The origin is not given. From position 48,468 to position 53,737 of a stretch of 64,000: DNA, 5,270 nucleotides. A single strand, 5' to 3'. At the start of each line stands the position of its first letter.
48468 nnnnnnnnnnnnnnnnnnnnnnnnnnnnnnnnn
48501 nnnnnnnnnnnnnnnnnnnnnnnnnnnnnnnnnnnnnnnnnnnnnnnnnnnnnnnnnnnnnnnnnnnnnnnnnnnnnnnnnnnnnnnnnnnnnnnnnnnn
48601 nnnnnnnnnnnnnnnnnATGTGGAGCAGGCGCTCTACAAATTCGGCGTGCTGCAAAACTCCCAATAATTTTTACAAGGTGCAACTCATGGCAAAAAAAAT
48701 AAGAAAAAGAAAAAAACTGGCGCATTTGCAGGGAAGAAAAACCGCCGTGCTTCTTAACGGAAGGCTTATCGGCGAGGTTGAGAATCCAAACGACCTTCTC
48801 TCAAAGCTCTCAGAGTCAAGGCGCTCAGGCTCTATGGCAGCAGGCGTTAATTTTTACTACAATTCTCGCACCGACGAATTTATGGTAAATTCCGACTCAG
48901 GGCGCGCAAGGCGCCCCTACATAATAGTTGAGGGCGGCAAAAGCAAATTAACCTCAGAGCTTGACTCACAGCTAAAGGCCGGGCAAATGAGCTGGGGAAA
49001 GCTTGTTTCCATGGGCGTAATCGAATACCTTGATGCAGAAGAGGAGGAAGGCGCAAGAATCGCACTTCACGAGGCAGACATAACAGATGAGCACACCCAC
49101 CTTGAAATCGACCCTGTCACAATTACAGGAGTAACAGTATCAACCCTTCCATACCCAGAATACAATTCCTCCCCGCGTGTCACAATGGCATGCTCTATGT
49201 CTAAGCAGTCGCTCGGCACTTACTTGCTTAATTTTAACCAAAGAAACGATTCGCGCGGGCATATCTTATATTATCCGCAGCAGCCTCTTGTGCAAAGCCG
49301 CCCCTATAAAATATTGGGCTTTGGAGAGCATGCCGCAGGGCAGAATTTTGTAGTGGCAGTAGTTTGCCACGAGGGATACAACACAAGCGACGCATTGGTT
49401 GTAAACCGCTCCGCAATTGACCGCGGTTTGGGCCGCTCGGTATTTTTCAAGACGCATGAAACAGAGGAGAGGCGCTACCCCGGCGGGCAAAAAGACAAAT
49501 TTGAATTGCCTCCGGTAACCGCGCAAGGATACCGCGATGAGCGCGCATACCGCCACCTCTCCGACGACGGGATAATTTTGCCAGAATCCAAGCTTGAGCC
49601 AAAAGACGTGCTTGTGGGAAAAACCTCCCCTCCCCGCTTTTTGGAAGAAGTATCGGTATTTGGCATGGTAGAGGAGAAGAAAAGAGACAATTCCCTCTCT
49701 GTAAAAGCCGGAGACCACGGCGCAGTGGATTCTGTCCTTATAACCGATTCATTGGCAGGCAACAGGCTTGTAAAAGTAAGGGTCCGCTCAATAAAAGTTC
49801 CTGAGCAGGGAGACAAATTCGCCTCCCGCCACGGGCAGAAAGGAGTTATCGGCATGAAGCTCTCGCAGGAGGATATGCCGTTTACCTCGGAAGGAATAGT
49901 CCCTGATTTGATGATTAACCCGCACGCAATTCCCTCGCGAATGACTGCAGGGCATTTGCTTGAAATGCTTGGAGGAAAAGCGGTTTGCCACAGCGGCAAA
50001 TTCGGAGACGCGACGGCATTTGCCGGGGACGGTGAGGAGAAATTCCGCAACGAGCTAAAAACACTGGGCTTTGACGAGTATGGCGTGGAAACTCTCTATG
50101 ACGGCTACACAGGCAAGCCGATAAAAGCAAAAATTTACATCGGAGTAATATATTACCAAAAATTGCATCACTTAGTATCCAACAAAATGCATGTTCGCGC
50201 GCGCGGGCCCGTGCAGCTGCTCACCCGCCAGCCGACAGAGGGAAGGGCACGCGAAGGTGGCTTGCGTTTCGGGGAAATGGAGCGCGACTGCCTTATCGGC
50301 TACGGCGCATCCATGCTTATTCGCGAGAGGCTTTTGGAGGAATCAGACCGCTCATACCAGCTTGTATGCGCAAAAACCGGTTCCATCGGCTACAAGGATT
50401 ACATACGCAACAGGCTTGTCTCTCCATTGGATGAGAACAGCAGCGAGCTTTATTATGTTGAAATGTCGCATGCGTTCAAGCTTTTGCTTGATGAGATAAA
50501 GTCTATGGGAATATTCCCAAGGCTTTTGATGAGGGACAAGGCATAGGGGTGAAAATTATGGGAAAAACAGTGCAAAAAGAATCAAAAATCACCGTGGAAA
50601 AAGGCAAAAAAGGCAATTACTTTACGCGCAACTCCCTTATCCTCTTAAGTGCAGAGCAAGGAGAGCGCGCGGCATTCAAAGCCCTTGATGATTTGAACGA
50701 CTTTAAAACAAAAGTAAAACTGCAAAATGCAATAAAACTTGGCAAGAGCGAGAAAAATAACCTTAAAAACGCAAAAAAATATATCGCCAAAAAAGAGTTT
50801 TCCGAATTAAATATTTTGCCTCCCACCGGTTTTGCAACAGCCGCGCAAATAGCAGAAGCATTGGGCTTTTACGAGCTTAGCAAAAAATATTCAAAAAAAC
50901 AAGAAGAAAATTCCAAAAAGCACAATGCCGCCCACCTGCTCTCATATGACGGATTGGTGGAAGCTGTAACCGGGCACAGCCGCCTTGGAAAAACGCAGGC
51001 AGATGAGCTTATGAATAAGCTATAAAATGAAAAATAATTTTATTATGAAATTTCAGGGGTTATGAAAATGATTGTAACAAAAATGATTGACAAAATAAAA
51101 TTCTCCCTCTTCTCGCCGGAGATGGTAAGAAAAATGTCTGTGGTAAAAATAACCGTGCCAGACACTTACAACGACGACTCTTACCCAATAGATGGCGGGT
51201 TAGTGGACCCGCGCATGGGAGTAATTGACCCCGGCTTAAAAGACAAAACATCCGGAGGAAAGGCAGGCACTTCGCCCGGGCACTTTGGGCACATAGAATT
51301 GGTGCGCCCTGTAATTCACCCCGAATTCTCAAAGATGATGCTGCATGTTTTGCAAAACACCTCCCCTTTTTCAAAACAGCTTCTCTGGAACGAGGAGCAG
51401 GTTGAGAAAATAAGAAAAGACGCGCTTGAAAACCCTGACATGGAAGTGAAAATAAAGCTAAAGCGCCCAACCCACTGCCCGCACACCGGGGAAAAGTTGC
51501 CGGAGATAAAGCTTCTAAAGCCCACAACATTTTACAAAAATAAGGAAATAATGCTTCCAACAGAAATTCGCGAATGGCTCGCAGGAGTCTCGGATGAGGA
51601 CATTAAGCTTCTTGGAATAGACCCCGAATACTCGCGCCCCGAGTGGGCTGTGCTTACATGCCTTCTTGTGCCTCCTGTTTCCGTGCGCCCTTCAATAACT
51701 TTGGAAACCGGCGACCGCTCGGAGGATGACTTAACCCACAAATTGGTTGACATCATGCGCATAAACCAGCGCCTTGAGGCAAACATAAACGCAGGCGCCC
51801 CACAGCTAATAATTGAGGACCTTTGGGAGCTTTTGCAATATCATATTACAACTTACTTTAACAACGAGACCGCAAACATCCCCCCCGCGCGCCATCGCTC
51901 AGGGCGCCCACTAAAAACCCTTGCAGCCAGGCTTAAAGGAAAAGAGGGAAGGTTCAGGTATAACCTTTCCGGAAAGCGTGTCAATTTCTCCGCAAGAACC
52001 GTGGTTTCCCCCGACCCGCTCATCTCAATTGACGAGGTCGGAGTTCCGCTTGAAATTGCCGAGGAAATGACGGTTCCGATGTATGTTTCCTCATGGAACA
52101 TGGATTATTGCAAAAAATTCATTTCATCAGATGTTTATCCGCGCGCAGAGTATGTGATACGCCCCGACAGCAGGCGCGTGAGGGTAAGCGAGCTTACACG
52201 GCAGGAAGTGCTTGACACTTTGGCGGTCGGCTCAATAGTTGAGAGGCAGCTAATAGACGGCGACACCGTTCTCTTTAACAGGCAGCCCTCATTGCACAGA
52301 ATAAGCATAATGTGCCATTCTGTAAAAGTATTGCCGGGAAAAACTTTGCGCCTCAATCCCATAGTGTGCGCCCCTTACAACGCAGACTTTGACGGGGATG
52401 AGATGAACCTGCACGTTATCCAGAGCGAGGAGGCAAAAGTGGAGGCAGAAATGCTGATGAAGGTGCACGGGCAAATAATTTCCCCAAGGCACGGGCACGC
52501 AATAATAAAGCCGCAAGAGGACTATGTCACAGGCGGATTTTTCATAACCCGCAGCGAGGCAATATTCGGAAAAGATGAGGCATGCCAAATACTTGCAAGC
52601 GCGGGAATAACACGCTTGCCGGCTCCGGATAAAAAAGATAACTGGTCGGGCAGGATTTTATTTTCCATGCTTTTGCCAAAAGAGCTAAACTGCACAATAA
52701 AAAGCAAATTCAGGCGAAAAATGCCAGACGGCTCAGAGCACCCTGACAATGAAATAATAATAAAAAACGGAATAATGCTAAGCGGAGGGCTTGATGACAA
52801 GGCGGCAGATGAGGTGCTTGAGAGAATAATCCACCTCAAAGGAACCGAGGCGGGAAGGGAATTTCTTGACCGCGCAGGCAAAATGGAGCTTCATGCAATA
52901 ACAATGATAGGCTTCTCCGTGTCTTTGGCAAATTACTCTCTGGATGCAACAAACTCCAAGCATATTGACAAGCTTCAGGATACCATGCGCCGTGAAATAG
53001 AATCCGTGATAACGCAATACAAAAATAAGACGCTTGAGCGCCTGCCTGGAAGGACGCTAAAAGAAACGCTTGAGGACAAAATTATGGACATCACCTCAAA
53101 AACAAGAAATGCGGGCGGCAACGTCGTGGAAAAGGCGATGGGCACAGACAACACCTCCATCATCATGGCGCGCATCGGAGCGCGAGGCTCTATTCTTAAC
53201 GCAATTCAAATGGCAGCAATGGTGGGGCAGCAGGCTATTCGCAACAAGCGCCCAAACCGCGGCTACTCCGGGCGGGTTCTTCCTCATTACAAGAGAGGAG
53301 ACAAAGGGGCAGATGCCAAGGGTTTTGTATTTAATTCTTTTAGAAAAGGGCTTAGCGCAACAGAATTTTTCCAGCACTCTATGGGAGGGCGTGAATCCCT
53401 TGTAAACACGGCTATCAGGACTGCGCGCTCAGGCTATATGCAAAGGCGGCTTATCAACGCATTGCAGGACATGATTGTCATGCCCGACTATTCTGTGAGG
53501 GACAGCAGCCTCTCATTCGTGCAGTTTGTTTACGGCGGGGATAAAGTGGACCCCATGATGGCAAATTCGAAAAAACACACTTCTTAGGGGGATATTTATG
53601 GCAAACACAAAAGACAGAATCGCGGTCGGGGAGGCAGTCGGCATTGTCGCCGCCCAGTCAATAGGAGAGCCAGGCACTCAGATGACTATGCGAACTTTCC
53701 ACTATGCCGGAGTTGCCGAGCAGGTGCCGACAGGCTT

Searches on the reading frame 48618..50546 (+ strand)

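Call 88: search_protein_families(library=pfam, proteins=[window:48618-50546:+], max_evalue=0.00001)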
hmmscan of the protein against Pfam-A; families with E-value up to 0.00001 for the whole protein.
window:48618-50546:+ (642 aa): 4 families
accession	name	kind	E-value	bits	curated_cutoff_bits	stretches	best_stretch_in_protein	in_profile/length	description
PF00562.33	RNA_pol_Rpb2_6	-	6.3e-132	440.6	23.4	1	176-545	4-373/373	RNA polymerase Rpb2, domain 6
PF04560.25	RNA_pol_Rpb2_7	-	5.2e-23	81.7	32.1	1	547-637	1-85/87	RNA polymerase Rpb2, domain 7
PF04566.18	RNA_pol_Rpb2_4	-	3.4e-17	62.7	28.7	1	44-105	1-62/62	RNA polymerase Rpb2, domain 4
PF04567.22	RNA_pol_Rpb2_5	-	2e-07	32.2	21.1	1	126-159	1-34/66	RNA polymerase Rpb2, domain 5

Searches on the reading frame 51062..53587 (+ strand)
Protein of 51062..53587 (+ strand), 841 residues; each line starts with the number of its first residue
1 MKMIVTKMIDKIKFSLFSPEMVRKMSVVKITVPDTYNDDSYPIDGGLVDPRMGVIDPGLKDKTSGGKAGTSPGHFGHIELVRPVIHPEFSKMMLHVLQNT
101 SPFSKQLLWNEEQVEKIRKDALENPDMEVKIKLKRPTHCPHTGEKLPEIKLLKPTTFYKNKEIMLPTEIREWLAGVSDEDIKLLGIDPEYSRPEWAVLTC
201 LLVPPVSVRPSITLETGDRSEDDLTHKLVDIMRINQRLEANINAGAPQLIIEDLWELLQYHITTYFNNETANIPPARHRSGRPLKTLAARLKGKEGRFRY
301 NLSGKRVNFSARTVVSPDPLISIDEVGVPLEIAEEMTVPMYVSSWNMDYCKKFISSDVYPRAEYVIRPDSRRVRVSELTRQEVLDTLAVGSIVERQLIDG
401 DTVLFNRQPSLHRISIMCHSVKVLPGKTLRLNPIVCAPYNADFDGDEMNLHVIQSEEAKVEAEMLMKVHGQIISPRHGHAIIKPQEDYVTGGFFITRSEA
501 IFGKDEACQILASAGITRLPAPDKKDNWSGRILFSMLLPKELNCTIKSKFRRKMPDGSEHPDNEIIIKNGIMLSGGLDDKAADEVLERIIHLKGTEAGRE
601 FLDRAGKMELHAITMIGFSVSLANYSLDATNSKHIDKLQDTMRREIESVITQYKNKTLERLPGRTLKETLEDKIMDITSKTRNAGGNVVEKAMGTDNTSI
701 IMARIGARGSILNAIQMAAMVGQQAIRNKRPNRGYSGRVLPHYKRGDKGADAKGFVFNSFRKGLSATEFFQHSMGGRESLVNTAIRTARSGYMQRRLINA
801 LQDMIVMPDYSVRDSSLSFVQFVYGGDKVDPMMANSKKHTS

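Call 88: search_protein_families(library=pfam, proteins=[window:51062-53587:+], max_evalue=0.00001)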
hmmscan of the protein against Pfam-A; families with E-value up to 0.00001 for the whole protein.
window:51062-53587:+ (841 aa): 5 families
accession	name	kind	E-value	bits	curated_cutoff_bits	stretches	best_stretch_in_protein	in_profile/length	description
PF04997.17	RNA_pol_Rpb1_1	-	7.5e-81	272.3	39.7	1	7-302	2-312/312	RNA polymerase Rpb1, domain 1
PF00623.25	RNA_pol_Rpb1_2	-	4.1e-63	213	25.3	1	304-468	1-166/166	RNA polymerase Rpb1, domain 2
PF05000.22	RNA_pol_Rpb1_4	-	9e-28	96.8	24.8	1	650-756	1-107/107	RNA polymerase Rpb1, domain 4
PF04998.22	RNA_pol_Rpb1_5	-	3.9e-23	82.7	28.5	1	763-828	1-66/267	RNA polymerase Rpb1, domain 5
PF04983.23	RNA_pol_Rpb1_3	-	5.8e-23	82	28.9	1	471-624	1-161/162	RNA polymerase Rpb1, domain 3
